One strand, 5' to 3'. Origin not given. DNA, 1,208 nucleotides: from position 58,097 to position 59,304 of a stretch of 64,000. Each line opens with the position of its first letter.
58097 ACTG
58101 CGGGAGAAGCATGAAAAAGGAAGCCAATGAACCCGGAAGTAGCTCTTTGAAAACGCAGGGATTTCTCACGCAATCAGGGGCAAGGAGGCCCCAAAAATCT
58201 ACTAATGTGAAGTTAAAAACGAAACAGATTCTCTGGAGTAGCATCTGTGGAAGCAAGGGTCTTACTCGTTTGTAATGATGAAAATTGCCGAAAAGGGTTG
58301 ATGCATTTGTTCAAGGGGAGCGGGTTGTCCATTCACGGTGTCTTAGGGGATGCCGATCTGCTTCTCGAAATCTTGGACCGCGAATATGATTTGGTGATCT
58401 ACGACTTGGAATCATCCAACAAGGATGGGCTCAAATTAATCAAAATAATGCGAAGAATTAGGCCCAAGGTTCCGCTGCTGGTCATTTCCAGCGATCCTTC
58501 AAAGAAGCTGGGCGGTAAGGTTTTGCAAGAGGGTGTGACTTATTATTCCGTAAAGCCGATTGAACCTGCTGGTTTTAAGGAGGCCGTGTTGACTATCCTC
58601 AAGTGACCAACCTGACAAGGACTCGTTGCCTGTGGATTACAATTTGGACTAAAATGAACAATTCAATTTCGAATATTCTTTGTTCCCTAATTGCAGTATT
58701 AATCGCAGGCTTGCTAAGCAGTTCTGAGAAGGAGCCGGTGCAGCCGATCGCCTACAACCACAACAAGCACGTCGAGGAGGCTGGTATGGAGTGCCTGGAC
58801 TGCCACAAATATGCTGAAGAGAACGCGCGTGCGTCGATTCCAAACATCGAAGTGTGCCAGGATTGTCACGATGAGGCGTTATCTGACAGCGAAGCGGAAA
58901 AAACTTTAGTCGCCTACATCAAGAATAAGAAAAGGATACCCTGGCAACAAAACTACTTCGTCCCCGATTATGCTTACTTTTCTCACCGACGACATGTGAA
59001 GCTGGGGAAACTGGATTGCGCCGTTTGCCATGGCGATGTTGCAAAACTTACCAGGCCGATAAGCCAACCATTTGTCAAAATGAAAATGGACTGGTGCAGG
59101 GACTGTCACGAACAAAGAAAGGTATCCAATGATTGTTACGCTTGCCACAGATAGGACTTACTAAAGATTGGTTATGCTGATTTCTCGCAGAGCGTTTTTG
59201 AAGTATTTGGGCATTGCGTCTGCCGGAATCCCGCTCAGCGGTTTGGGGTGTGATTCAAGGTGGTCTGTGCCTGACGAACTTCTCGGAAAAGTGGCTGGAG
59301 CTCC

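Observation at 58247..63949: Operon for receiver-like protein + pentaheme cytochrome + Tat-exported MopB + FeS + NrfD subunits next to the secreted cytochrome: a possible quinone-to-surface electron route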

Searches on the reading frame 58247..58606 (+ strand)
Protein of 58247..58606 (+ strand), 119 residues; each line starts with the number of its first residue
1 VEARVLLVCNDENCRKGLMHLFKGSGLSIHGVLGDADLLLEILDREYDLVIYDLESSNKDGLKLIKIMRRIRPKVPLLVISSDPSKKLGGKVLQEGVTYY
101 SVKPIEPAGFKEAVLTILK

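Call 3: search_protein_families(library=pfam, proteins=[window:58247-58606:+], max_evalue=0.01)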
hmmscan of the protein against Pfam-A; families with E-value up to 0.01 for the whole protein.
window:58247-58606:+ (119 aa): 1 family
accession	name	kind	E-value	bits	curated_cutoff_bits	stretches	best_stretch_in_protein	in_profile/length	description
PF00072.30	Response_reg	-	2.4e-12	47.4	30.2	1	5-114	1-110/111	Response regulator receiver domain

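Call 4: search_protein_families(library=ncbifam, proteins=[window:58247-58606:+], max_evalue=0.01)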
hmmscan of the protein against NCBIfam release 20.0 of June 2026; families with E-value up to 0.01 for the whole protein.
window:58247-58606:+ (119 aa): 51 families (the best 25 are shown)
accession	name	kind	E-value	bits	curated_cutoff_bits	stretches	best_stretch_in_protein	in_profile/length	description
NF041832.1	near_NosP_CTERM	subfamily_domain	5.8e-09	35.5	400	1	2-116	251-368/370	NahK/ErcS family hybrid sensor histidine kinase/response regulator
NF045505.1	RR_RssB_Pseudo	equivalog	1e-08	34.7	700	1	3-108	6-111/394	two-component system response regulator RssB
NF007928.2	PRK10643.1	equivalog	1e-07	31.8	330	1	4-108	2-106/216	two-component system response regulator PmrA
NF045991.1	RespRegCtrARhodob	equivalog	1.5e-07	31.4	350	1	4-106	2-104/224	response regulator transcription factor CtrA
TIGR01818.1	ntrC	equivalog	3.4e-07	29.4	558.6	1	5-106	1-102/463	nitrogen regulation protein NR(I)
NF007969.0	PRK10693.1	equivalog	3.8e-07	29.4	329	1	5-118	9-124/337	two-component system response regulator RssB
NF008469.0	PRK11361.1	equivalog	4.3e-07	29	714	1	3-106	5-108/461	acetoacetate metabolism transcriptional regulator AtoC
NF007750.0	PRK10430.1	equivalog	4.8e-07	29.5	262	1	33-115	36-118/239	two-component system response regulator DcuR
NF011695.0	PRK15115.1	equivalog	7.9e-07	28.2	763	1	3-111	7-115/445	two-component system response regulator GlrR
NF007689.0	PRK10365.1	equivalog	9e-07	28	760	1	6-108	9-111/441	sigma-54-dependent response regulator transcription factor ZraR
NF051850.1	RespRegRprY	equivalog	1e-06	28.3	370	1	4-105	6-107/234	response regulator transcription factor RprY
NF007135.0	PRK09581.1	equivalog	1.7e-06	27.1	474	1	2-109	155-263/457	PleD family two-component system response regulator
NF007005.1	PRK09468.1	equivalog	1.8e-06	27.6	331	1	3-112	4-113/237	osmolarity response regulator transcription factor OmpR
NF051870.1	NAssimRespRegNtrX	equivalog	2.2e-06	26.8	600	1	5-106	4-107/452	nitrogen assimilation response regulator NtrX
TIGR01387.1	cztR_silR_copR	subfamily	2.8e-06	27.1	279.2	1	6-110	2-106/218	heavy metal response regulator transcription factor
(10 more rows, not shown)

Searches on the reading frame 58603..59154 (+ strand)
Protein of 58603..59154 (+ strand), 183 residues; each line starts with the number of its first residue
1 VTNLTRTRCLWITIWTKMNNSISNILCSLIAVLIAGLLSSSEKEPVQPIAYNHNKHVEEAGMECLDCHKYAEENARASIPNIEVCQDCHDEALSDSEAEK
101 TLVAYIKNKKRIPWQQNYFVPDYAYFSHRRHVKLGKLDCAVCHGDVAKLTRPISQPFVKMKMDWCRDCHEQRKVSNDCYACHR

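Call 3: search_protein_families(library=pfam, proteins=[window:58603-59154:+], max_evalue=0.01)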
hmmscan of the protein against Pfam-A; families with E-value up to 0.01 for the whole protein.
window:58603-59154:+ (183 aa): 6 families
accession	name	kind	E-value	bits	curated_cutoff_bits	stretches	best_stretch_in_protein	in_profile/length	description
PF14522.11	Cytochrome_C7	-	3.2e-14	52.9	24.8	2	125-183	2-67/67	Cytochrome c7 and related cytochrome c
PF02085.21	Cytochrom_CIII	-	9.7e-07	29.5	22.9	1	44-106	16-70/101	Class III cytochrome C family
PF14537.11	Cytochrom_c3_2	-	6.5e-06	27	25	0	58-170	3-79/79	Cytochrome c3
PF22113.1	Mtrc-MtrF_II-IV_dom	-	8.4e-05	22.6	30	1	63-173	8-131/176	Outer membrane cytochrome MtrC/MtrF-like, domains II/IV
PF09699.15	Paired_CXXCH_1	-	0.0018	18.4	20.6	1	60-92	5-39/41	Doubled CXXCH motif (Paired_CXXCH_1)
PF00684.25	DnaJ_CXXCXGXG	-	0.0055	17.4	32.7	1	138-182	17-62/65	DnaJ central domain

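Call 4: search_protein_families(library=ncbifam, proteins=[window:58603-59154:+], max_evalue=0.01)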
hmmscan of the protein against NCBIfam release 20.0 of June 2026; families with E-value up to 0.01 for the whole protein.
window:58603-59154:+ (183 aa): 7 families
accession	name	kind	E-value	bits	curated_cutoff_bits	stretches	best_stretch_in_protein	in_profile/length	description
NF041781.1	mnquin_red_QrcA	equivalog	1.7e-31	109.2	180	1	31-183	10-174/174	menaquinone reductase multiheme cytochrome c subunit QrcA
TIGR04257.1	nanowire_3heme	domain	2.5e-09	37.2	40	1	124-183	13-75/75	c(7)-type cytochrome triheme domain-containing protein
NF045722.1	c3_cytochr_TmcA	equivalog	3.3e-06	27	114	1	47-105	42-102/125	acidic tetraheme cytochrome c3 TmcA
NF038038.1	cytoc_DsrJ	equivalog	1.1e-05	25.8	100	1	138-182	92-121/121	sulfate reduction electron transfer complex DsrMKJOP subunit DsrJ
NF041028.1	decahem_GSU2203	exception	0.00089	18.5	325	1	49-93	114-159/317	GSU2203 family decaheme c-type cytochrome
TIGR03508.1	decahem_SO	subfamily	0.003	17.1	192.2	1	53-97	87-132/258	DmsE family decaheme c-type cytochrome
NF045713.1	CxxCH_16_HmcA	equivalog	0.0056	15.3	400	0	62-98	112-148/541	sulfate respiration complex hexadecaheme cytochrome HmcA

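Call 7: search_solved_structures(query=window:58603-59154:+, max_evalue=0.1, show_alignments=2)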
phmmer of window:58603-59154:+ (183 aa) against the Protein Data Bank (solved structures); distinct sequences matched with E-value up to 0.1: 8.
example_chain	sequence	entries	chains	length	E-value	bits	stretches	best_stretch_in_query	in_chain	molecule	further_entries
6f0k_A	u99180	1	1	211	2.5e-22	82.9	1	47-173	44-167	Cytochrome c family protein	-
8k9e_A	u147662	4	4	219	4.2e-21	78.9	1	46-171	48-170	Cytochrome c7-like domain-containing protein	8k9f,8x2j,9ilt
6btm_A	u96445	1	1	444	3.9e-20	75.7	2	98-176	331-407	Alternative Complex III subunit A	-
6lod_A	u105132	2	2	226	3.6e-19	72.6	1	50-171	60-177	MULTIHEME_CYTC domain-containing protein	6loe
6h5l_A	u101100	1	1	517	6e-06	29.5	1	62-148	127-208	Similar to hydroxylamine oxidoreductase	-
3ov0_A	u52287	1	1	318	7.9e-05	25.8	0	123-182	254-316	Cytochrome c family protein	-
3ouq_A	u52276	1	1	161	0.00061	22.9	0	109-182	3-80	Cytochrome c family protein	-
3bxu_A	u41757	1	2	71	0.0021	21.2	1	125-183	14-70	Cytochrome c3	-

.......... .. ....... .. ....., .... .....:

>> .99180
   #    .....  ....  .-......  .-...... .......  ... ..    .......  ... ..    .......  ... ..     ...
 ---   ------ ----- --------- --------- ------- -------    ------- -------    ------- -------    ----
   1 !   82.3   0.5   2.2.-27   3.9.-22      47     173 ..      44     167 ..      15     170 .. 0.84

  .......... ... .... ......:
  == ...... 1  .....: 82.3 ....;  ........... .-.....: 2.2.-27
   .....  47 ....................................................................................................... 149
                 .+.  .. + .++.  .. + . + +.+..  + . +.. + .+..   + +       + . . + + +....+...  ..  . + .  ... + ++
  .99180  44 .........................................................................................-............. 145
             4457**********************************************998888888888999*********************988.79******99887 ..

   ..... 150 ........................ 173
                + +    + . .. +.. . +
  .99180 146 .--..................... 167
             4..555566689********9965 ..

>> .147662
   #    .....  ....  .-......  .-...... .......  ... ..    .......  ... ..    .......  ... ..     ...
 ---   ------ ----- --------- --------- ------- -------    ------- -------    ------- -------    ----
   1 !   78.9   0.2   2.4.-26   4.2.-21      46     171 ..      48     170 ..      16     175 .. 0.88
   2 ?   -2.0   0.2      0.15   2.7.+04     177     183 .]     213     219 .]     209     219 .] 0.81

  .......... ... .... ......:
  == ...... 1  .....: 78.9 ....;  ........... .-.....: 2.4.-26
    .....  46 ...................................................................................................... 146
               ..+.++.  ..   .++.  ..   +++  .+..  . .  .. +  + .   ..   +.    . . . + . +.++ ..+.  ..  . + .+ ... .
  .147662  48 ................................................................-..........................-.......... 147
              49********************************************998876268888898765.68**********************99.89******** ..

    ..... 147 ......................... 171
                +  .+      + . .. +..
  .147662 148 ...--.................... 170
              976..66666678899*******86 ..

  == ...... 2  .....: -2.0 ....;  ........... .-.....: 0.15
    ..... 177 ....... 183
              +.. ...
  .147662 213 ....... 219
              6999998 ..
